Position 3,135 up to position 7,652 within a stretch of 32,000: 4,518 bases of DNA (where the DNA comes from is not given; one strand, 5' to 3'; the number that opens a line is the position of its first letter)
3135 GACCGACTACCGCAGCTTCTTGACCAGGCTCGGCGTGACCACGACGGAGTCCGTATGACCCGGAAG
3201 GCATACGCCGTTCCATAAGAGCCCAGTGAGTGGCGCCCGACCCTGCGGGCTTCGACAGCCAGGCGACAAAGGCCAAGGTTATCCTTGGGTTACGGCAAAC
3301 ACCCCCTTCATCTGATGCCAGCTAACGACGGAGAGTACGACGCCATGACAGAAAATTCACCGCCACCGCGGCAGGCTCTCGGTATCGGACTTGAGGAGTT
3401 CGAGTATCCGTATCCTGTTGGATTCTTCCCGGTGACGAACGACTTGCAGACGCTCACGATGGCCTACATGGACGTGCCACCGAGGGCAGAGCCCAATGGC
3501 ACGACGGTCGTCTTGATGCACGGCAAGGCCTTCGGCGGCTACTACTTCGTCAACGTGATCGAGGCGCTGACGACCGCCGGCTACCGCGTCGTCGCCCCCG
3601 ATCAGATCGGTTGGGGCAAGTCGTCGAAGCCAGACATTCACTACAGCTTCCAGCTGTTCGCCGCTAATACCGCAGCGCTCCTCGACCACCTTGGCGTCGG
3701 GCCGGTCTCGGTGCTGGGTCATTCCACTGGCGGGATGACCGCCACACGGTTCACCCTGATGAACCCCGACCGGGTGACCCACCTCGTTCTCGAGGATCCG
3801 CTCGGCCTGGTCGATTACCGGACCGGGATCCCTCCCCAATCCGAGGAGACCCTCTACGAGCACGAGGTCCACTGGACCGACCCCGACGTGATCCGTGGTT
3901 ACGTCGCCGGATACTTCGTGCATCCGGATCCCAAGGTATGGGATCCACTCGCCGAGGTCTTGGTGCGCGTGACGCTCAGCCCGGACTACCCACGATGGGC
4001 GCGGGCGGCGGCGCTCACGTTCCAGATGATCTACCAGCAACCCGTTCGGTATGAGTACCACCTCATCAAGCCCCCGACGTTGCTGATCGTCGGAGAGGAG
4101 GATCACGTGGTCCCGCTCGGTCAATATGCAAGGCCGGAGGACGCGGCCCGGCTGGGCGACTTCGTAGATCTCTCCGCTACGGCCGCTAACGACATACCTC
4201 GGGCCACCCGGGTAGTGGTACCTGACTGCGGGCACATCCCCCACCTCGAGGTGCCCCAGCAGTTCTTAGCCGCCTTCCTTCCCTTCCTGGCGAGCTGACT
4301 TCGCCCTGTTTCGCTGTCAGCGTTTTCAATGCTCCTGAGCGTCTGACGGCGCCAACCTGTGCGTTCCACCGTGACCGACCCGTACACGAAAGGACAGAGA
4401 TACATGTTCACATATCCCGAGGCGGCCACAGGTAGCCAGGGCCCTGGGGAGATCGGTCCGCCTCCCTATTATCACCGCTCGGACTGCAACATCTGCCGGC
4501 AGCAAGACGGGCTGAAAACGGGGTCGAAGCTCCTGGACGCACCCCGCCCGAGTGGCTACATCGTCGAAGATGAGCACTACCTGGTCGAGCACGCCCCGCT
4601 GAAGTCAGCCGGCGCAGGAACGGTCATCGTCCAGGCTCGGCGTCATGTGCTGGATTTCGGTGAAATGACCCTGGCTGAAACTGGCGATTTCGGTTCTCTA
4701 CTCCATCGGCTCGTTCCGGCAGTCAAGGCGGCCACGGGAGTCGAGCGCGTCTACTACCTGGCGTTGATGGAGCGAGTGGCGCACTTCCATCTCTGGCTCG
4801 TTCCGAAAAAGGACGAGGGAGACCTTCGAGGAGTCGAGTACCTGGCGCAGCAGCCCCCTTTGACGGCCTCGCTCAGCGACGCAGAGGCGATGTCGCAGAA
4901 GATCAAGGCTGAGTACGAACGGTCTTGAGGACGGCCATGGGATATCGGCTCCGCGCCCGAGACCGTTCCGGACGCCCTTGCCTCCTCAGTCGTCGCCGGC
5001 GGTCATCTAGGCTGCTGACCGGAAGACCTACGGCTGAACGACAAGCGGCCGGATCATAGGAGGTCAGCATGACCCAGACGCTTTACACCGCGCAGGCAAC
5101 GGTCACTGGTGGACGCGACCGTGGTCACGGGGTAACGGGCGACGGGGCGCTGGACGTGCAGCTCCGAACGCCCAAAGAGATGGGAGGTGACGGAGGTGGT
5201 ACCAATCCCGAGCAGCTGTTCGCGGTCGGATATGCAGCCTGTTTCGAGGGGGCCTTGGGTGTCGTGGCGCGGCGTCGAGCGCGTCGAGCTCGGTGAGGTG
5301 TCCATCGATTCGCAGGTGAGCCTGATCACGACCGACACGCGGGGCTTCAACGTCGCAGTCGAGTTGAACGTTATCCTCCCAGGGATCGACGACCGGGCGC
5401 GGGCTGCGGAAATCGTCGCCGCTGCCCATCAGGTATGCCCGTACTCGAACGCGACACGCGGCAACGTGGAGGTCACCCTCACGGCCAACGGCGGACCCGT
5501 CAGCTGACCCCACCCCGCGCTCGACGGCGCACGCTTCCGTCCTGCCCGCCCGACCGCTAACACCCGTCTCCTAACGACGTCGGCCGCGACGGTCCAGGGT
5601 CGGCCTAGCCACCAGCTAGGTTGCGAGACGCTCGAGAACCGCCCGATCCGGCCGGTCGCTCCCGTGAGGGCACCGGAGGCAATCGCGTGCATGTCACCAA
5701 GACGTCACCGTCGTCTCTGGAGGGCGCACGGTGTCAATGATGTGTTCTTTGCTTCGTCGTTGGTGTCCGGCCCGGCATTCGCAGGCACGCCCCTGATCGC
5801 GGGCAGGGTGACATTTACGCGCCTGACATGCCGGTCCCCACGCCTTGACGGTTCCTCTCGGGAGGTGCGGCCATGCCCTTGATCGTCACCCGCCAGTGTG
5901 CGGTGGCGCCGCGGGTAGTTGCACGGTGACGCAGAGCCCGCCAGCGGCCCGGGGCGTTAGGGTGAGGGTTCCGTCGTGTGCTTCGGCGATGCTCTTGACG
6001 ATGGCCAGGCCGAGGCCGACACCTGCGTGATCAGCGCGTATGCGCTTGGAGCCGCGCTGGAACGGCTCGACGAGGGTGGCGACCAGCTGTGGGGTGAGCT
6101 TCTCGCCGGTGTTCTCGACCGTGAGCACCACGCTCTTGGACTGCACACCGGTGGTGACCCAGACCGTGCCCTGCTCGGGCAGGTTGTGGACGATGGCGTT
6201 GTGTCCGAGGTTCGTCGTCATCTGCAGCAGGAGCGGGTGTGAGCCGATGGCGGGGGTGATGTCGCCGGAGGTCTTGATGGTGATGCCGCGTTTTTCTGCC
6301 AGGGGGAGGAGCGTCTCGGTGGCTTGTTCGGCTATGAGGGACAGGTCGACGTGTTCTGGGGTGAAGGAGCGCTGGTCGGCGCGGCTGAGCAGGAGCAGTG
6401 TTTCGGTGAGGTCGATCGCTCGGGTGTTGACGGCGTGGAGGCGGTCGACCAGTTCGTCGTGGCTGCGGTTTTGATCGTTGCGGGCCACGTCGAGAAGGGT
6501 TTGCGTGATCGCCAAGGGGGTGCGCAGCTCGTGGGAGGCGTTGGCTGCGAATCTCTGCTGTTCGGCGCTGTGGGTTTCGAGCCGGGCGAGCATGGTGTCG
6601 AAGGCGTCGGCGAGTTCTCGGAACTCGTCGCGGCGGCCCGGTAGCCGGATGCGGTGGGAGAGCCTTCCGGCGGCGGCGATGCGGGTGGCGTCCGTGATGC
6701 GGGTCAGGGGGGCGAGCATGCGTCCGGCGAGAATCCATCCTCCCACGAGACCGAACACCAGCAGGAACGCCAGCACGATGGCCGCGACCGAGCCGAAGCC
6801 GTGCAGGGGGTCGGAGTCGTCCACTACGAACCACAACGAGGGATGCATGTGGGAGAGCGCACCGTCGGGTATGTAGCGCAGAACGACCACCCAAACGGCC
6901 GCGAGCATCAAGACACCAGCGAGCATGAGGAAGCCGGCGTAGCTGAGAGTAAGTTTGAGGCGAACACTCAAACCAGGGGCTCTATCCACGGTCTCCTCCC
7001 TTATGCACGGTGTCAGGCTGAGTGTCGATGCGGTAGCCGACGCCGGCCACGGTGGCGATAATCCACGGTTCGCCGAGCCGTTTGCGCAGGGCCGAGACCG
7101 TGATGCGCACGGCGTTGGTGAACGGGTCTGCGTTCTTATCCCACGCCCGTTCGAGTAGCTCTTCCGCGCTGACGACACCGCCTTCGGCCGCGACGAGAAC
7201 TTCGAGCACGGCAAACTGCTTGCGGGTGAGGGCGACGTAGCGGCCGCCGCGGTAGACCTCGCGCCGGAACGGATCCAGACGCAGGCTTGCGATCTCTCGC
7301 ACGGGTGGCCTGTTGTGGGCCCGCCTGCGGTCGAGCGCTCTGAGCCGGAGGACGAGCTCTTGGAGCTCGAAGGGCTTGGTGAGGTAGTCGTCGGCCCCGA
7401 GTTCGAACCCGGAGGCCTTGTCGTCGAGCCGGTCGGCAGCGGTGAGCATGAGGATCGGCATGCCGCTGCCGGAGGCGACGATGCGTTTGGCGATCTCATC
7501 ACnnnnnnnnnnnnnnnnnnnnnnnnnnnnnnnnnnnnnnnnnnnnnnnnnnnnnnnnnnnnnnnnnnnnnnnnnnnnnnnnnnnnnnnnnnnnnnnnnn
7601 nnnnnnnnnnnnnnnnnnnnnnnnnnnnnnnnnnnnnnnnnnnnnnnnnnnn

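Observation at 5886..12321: Glycopeptide-resistance cluster with a non-canonical accessory operon between vanR and vanH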

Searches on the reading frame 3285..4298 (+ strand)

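Call 80: search_protein_families(library=pfam, proteins=[window:3285-4298:+], max_evalue=0.01)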
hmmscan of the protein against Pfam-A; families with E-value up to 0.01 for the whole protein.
window:3285-4298:+ (337 aa): 7 families
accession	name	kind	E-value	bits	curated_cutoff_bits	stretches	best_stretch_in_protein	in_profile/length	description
PF00561.26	Abhydrolase_1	-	4e-29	102.4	25.8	1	74-322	2-243/245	alpha/beta hydrolase fold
PF12697.13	Abhydrolase_6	-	6.6e-22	79.7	26.3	1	75-329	1-216/217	Alpha/beta hydrolase family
PF12146.15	Hydrolase_4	-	6.8e-18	65.3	27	1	73-278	5-207/239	Serine aminopeptidase, S33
PF03096.20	Ndr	-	0.00083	18.6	23.3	1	120-170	80-130/283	Ndr family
PF07224.18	Chlorophyllase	-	0.0041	16.4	26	1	66-159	36-136/301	Chlorophyllase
PF06342.18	DUF1057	-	0.0075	15.8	21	0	54-180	18-143/297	Alpha/beta hydrolase of unknown function (DUF1057)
PF00326.27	Peptidase_S9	-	0.0076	16.2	22.6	0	257-283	139-165/213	Prolyl oligopeptidase family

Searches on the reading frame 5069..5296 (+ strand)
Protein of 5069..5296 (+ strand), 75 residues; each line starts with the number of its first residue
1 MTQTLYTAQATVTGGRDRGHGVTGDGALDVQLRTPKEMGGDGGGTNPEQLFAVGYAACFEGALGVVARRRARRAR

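Call 80: search_protein_families(library=pfam, proteins=[window:5069-5296:+], max_evalue=0.01)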
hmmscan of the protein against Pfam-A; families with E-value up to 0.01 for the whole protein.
window:5069-5296:+ (75 aa): 1 family
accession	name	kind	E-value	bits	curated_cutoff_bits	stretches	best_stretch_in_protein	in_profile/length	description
PF02566.24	OsmC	-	1.9e-05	25.4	27.5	1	40-70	1-31/100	OsmC-like protein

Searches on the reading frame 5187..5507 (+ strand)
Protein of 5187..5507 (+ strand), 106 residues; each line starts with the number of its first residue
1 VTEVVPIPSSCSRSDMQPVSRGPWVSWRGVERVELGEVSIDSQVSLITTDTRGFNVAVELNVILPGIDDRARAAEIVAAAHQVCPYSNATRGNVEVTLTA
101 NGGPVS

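Call 80: search_protein_families(library=pfam, proteins=[window:5187-5507:+], max_evalue=0.01)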
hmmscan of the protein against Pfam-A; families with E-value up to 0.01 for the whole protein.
window:5187-5507:+ (106 aa): 1 family
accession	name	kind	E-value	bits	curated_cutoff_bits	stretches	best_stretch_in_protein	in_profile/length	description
PF02566.24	OsmC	-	3.5e-06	27.8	27.5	1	32-98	32-99/100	OsmC-like protein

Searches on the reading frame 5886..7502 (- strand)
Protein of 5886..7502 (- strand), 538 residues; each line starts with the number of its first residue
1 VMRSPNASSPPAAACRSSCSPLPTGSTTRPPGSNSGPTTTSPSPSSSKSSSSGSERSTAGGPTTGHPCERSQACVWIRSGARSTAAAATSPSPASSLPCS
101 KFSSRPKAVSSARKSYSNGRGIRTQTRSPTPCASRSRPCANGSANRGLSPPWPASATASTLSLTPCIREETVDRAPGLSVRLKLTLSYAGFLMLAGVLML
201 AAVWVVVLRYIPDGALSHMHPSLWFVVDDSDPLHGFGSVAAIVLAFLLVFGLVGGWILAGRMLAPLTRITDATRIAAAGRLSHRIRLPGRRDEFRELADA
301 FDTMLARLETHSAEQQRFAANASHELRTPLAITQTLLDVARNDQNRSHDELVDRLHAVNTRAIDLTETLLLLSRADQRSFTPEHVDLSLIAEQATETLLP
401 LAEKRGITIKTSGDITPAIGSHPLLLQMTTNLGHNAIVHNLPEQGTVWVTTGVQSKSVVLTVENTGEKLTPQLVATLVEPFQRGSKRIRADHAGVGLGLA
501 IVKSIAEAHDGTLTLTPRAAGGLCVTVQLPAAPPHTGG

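Call 3: search_protein_families(library=pfam, proteins=[window:5886-7502:-], max_evalue=0.01)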
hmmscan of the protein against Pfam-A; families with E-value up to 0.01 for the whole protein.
window:5886-7502:- (538 aa): 3 families
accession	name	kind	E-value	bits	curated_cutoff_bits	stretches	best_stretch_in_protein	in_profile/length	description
PF02518.31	HATPase_c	-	1.9e-18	67.4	26.4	1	424-532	5-110/111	Histidine kinase-, DNA gyrase B-, and HSP90-like ATPase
PF00672.30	HAMP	-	5.8e-12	46.2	25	1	258-309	2-52/53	HAMP domain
PF00512.31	HisKA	-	6.7e-10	39.3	26.9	1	315-377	2-65/66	His Kinase A (phospho-acceptor) domain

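Call 4: search_protein_families(library=ncbifam, proteins=[window:5886-7502:-], max_evalue=0.01)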
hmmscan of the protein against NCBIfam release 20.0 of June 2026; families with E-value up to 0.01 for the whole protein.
window:5886-7502:- (538 aa): 75 families (the best 25 are shown)
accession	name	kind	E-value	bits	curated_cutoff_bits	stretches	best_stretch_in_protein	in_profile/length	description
NF033094.0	HK_VanS_O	exception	1.6e-151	504.5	720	1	193-532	1-341/345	vancomycin resistance histidine kinase VanS-O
TIGR01386.1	cztS_silS_copS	subfamily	7.8e-43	147.1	292.55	1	242-515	169-443/457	heavy metal sensor histidine kinase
NF052314.1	T9SS_HK_PorY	subfamily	1.6e-37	129.6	350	1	237-513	133-403/418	PorY family sensor histidine kinase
NF012163.2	BaeS_SmeS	equivalog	1.7e-36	126.1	500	1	242-530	168-457/457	sensor histidine kinase efflux regulator BaeS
NF007837.0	PRK10549.1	equivalog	6.6e-35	120.7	603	1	242-532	168-459/466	envelope stress sensor histidine kinase BaeS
NF007345.0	PRK09835.1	subfamily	5.8e-30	104.3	423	1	262-522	209-472/482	Cu(+)/Ag(+) sensor histidine kinase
NF040691.1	MtrAB_MtrB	equivalog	7.1e-30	104.5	450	1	242-532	192-493/507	MtrAB system histidine kinase MtrB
NF046044.1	PnpS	equivalog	7.1e-30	104.3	400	1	314-530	169-390/390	two-component system histidine kinase PnpS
TIGR02966.1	phoR_proteo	equivalog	1e-29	103.6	334.2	1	312-525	111-329/333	phosphate regulon sensor histidine kinase PhoR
NF041735.1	hist_kin_RppB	equivalog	2.8e-29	102.2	400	1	314-530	215-438/438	two-component system sensor histidine kinase RppB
NF008312.0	PRK11100.1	equivalog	2.6e-28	99.1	356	1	245-531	189-474/477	two-component system sensor histidine kinase CreC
NF007007.0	PRK09470.1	equivalog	8.8e-28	97.4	486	1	256-531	186-459/463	envelope stress sensor histidine kinase CpxA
NF007004.0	PRK09467.1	equivalog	2.3e-27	95.9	415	1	244-531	162-436/440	two-component system sensor histidine kinase EnvZ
TIGR03785.1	marine_sort_HK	equivalog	4.6e-27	94.6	612.2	1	258-530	426-703/703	proteobacterial dedicated sortase system histidine kinase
NF008025.0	PRK10755.1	equivalog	1.4e-26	93.1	314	1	251-532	80-357/362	two-component system sensor histidine kinase PmrB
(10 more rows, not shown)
